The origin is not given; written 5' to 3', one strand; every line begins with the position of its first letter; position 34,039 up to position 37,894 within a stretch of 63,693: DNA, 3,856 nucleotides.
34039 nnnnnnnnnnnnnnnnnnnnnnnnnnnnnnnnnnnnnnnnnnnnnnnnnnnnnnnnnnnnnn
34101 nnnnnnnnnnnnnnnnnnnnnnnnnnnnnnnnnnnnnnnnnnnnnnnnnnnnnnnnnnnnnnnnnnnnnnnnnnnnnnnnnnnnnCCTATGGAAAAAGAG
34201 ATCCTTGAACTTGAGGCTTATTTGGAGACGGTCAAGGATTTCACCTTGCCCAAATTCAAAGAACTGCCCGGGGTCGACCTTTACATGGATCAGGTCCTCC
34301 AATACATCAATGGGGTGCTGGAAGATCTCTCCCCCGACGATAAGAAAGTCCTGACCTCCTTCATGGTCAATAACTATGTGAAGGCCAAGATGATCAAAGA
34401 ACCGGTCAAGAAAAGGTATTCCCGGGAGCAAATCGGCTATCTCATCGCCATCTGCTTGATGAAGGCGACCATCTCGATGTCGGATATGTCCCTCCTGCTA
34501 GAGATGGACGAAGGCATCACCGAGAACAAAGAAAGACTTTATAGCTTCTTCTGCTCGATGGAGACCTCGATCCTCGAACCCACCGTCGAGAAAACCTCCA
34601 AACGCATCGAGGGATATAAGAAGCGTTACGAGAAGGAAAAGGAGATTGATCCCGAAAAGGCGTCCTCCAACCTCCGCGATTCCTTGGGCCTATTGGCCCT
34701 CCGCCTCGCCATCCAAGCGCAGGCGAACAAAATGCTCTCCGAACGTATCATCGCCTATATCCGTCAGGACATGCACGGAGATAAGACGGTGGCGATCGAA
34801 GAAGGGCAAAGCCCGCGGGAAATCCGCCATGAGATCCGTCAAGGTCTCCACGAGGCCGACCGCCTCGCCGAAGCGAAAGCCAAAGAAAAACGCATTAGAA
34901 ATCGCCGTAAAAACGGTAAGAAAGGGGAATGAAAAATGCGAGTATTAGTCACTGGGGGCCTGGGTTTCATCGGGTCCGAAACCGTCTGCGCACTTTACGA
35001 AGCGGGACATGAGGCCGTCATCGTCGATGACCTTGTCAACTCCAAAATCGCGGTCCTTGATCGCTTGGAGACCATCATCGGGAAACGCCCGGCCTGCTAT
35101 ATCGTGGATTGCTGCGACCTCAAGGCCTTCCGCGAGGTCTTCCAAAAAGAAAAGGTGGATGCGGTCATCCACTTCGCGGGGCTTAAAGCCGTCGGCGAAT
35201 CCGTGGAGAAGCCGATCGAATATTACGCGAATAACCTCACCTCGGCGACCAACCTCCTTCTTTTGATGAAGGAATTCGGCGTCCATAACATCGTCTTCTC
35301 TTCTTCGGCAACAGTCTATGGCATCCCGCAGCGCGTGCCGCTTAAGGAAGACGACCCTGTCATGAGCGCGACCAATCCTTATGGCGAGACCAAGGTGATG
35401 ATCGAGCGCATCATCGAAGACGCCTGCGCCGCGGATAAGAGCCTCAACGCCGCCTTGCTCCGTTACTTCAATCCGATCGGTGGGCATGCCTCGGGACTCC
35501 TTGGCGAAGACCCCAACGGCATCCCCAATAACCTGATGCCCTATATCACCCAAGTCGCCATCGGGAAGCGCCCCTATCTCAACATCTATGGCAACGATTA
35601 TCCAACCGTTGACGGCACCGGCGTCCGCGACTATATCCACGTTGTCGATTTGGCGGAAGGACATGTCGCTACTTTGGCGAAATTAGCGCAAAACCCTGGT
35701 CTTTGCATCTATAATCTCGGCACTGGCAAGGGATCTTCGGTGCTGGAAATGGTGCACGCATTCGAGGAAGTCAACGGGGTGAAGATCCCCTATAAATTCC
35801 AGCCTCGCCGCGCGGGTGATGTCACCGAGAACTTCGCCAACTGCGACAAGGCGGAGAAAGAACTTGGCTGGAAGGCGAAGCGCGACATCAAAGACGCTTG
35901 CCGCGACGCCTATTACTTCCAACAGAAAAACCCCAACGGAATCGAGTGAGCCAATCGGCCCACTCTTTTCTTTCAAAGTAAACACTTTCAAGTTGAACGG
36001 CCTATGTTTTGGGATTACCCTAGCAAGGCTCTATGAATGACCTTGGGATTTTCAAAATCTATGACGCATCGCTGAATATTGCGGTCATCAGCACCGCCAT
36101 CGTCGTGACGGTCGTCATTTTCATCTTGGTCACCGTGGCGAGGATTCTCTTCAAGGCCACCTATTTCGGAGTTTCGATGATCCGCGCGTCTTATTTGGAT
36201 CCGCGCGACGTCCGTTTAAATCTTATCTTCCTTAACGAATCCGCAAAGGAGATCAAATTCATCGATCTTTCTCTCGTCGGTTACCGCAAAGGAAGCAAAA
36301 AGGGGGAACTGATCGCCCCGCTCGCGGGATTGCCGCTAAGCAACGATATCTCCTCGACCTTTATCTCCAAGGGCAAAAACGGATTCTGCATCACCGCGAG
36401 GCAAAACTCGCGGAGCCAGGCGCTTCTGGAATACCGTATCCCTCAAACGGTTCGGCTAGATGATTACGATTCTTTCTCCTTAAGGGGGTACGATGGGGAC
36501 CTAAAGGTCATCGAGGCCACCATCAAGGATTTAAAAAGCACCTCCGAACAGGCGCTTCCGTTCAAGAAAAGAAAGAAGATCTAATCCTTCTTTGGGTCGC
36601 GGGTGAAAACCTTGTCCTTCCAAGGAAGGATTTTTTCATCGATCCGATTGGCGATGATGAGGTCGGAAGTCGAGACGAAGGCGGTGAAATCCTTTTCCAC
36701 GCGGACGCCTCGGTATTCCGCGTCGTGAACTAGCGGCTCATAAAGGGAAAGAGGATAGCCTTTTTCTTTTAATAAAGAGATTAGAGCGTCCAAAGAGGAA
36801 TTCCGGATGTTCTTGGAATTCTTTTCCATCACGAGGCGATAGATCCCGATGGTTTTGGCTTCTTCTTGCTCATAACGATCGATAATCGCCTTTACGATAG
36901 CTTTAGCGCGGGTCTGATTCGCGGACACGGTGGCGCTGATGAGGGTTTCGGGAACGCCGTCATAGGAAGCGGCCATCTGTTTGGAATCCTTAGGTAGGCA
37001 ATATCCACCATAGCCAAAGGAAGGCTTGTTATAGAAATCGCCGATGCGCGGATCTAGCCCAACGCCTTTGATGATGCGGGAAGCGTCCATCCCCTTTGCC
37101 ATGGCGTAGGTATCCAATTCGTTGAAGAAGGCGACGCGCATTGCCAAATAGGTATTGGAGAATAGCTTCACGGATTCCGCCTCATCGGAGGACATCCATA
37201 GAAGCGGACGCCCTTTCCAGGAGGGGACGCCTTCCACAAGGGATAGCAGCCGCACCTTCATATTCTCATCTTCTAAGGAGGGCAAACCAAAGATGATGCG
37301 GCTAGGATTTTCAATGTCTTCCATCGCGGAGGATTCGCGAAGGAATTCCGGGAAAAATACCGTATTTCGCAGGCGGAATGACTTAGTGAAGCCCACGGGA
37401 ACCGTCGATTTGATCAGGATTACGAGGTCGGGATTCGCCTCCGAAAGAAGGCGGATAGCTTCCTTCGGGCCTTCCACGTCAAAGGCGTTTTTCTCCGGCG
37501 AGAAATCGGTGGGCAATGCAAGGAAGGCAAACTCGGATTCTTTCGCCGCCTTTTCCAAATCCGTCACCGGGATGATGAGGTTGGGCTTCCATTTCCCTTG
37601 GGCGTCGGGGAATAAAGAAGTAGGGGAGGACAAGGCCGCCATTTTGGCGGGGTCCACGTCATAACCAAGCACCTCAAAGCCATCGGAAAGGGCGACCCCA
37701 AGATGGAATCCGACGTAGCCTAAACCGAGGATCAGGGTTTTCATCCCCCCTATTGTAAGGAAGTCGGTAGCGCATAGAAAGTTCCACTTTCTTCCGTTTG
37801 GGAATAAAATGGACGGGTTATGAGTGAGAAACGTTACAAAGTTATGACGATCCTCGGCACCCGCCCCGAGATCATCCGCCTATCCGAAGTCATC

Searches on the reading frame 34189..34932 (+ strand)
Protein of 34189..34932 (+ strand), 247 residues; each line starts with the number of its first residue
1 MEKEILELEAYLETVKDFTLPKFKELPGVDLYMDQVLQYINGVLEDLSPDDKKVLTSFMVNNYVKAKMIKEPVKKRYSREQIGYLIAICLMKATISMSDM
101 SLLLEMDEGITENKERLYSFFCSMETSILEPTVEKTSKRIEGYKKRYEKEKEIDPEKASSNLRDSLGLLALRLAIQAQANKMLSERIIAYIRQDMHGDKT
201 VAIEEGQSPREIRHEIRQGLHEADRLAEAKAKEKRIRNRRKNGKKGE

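Call 12: search_protein_families(library=pfam, proteins=[window:34189-34932:+], max_evalue=0.001)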
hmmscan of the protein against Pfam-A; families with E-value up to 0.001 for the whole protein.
window:34189-34932:+ (247 aa): 1 family
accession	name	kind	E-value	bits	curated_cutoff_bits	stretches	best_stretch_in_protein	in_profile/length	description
PF08876.17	DUF1836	-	9e-27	93.7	27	1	22-107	2-87/105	Domain of unknown function (DUF1836)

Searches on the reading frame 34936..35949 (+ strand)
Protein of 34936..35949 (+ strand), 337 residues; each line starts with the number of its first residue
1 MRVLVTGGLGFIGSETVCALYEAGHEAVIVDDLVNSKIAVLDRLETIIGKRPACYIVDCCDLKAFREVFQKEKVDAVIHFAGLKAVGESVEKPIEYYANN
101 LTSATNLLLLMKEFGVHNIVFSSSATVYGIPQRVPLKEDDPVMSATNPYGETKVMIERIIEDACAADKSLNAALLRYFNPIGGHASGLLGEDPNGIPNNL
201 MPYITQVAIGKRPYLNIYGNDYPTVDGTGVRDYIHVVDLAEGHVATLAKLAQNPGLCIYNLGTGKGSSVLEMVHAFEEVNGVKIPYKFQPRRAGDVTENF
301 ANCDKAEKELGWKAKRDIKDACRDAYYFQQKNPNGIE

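Call 12: search_protein_families(library=pfam, proteins=[window:34936-35949:+], max_evalue=0.001)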
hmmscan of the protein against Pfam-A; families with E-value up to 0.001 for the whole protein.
window:34936-35949:+ (337 aa): 8 families
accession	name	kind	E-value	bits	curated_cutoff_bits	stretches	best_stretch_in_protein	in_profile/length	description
PF16363.11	GDP_Man_Dehyd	-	8.2e-51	173.8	27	1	4-324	1-331/332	GDP-mannose 4,6 dehydratase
PF01370.27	Epimerase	-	1.4e-48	165.8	20.9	1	3-262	1-240/240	NAD dependent epimerase/dehydratase family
PF02719.21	Polysacc_synt_2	-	1.3e-13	51.3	20.2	1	3-182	1-173/293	Polysaccharide biosynthesis protein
PF01073.25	3Beta_HSD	-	1.9e-12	47.3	22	1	4-163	1-160/280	3-beta hydroxysteroid dehydrogenase/isomerase family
PF04321.23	RmlD_sub_bind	-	1.2e-10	41.4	27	1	1-165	1-141/287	RmlD substrate binding domain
PF07993.18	NAD_binding_4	-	3.5e-05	23.5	20.1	1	72-176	87-203/258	Male sterility protein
PF08659.16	KR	-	0.00039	20.8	22.6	1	3-133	3-146/180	KR domain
PF00106.31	adh_short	-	0.00041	20.3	26.6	1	3-106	3-114/195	short chain dehydrogenase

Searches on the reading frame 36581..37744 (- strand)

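Call 12: search_protein_families(library=pfam, proteins=[window:36581-37744:-], max_evalue=0.001)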
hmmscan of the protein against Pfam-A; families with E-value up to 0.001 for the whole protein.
window:36581-37744:- (387 aa): 3 families
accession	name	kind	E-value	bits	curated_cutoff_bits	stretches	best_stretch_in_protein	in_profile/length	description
PF00984.24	UDPG_MGDP_dh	-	1.2e-24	86.7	25.4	1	188-277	2-93/94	UDP-glucose/GDP-mannose dehydrogenase family, central domain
PF03721.20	UDPG_MGDP_dh_N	-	4.5e-18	65.9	27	1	1-160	1-181/187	UDP-glucose/GDP-mannose dehydrogenase family, NAD binding domain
PF03720.21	UDPG_MGDP_dh_C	-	5e-07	30.5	30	1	301-370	2-75/103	UDP-glucose/GDP-mannose dehydrogenase family, UDP binding domain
